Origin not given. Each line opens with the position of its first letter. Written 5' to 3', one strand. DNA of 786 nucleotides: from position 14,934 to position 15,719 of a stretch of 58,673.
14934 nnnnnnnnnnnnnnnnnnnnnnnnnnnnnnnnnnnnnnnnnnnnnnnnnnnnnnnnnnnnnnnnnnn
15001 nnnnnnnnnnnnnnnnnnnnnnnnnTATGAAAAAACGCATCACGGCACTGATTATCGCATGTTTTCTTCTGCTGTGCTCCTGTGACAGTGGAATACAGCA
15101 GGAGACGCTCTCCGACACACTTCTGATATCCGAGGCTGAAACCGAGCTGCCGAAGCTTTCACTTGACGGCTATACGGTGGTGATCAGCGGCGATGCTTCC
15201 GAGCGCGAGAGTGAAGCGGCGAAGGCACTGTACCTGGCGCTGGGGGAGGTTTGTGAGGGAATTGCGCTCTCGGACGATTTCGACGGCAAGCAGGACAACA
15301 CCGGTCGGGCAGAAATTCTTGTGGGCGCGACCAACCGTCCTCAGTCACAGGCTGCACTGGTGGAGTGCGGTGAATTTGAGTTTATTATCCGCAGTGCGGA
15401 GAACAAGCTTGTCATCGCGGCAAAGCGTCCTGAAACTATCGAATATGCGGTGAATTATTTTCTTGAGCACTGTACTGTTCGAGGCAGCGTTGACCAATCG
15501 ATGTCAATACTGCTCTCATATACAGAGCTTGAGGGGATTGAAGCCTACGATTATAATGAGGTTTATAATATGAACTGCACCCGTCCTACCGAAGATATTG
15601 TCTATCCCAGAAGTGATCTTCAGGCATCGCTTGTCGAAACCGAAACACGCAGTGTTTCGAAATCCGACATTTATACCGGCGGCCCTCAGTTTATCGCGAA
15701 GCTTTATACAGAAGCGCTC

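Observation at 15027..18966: Tandem paralogs with different localisation: lipoprotein B and signal-peptide-less copy B'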

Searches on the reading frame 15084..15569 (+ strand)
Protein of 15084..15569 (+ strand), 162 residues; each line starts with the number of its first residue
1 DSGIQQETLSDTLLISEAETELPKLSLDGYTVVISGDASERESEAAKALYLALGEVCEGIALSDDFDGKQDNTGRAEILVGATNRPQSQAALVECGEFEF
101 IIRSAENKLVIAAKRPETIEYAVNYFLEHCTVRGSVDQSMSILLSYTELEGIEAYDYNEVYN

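Call 65: predict_structure(alignment_id=A4)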
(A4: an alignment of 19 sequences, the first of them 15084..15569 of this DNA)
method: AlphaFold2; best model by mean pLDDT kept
length: 162 residues; sequences in the alignment: 19
mean_pLDDT: 83.6   pTM: 0.75
mean pLDDT of the five models: 83.6, 83.5, 83.4, 82.0, 78.7
residues with pLDDT >= 90: 102; 70-90: 25; 50-70: 15; < 50: 20
segments of 3 or more residues with pLDDT < 50: 11-17, 152-162
pLDDT, mean of each block of 10 residues (from residue 1): 55 48 87 95 97 96 86 91 95 94 95 95 94 89 82 46 46
secondary structure, 60 per line:
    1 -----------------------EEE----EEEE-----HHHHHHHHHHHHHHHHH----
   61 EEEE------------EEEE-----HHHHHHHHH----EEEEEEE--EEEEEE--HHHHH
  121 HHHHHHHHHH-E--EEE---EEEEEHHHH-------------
elements in order: E24-26 E31-34 H40-56 E61-64 E77-80 H86-94 E99-105 E108-113 H116-130 E135-137 E141-145 H146-149
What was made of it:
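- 15084..15569 (+): Linker plus N-terminal alpha/beta accessory domain of B, absent from B'. The same domain opens two other lipoproteins of the locus (9794-12514 and 19066-20694). AF2 model pLDDT 84 (call 65).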
